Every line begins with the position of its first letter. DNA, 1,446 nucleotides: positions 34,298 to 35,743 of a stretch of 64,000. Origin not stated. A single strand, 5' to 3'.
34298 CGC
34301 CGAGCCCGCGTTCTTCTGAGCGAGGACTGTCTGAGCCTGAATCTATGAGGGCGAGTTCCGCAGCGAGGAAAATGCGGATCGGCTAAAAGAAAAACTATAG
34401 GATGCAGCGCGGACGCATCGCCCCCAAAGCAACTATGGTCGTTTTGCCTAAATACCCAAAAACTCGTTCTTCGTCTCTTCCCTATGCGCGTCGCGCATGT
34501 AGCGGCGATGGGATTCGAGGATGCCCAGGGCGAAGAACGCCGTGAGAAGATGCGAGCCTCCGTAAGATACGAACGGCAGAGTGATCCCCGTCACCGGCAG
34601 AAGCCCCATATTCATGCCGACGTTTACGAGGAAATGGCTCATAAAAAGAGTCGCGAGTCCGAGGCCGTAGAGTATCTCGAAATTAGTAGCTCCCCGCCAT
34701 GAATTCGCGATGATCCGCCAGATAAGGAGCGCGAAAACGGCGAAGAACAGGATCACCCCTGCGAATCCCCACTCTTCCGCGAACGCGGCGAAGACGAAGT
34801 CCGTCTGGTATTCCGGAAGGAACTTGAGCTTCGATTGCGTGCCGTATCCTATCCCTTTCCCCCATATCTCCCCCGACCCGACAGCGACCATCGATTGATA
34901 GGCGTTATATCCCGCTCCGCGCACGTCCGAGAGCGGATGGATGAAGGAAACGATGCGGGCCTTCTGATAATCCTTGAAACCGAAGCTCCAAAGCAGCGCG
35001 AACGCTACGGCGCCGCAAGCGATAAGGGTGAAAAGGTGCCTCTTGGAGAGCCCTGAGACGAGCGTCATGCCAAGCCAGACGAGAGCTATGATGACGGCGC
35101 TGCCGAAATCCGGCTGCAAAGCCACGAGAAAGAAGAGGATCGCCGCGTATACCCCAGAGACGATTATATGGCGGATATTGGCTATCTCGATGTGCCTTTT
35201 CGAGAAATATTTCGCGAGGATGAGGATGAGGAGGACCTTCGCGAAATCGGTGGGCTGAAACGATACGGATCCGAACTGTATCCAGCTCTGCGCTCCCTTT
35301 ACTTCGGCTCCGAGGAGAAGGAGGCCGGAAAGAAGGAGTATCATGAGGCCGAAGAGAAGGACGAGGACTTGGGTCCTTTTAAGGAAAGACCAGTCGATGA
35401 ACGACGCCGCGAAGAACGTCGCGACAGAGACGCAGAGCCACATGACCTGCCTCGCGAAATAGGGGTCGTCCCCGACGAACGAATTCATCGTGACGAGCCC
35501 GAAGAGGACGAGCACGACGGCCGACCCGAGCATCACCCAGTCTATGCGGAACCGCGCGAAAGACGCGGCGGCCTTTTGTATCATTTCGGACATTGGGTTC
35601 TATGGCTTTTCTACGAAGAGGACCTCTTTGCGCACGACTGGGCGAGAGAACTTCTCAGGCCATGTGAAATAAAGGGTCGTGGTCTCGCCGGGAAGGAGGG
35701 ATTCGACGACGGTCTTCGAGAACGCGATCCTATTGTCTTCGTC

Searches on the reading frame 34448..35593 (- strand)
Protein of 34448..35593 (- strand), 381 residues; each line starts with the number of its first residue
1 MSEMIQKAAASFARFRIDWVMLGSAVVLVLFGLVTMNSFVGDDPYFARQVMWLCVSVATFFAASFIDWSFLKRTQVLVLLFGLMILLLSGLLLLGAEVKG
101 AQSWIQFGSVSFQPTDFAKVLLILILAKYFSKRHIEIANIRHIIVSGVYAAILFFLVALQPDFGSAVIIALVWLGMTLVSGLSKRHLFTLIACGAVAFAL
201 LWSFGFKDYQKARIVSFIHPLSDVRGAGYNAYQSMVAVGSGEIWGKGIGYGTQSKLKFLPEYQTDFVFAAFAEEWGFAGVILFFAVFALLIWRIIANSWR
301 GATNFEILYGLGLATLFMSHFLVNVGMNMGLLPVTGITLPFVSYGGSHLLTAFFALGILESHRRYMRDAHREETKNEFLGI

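Call 25: search_protein_families(library=pfam, proteins=[window:34448-35593:-], max_evalue=0.001)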
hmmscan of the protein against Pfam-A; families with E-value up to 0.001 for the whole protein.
window:34448-35593:- (381 aa): 1 family
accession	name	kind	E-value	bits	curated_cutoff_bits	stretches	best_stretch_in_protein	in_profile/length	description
PF01098.24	FTSW_RODA_SPOVE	-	1.2e-85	288.1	26.4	1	25-365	17-353/356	Cell cycle protein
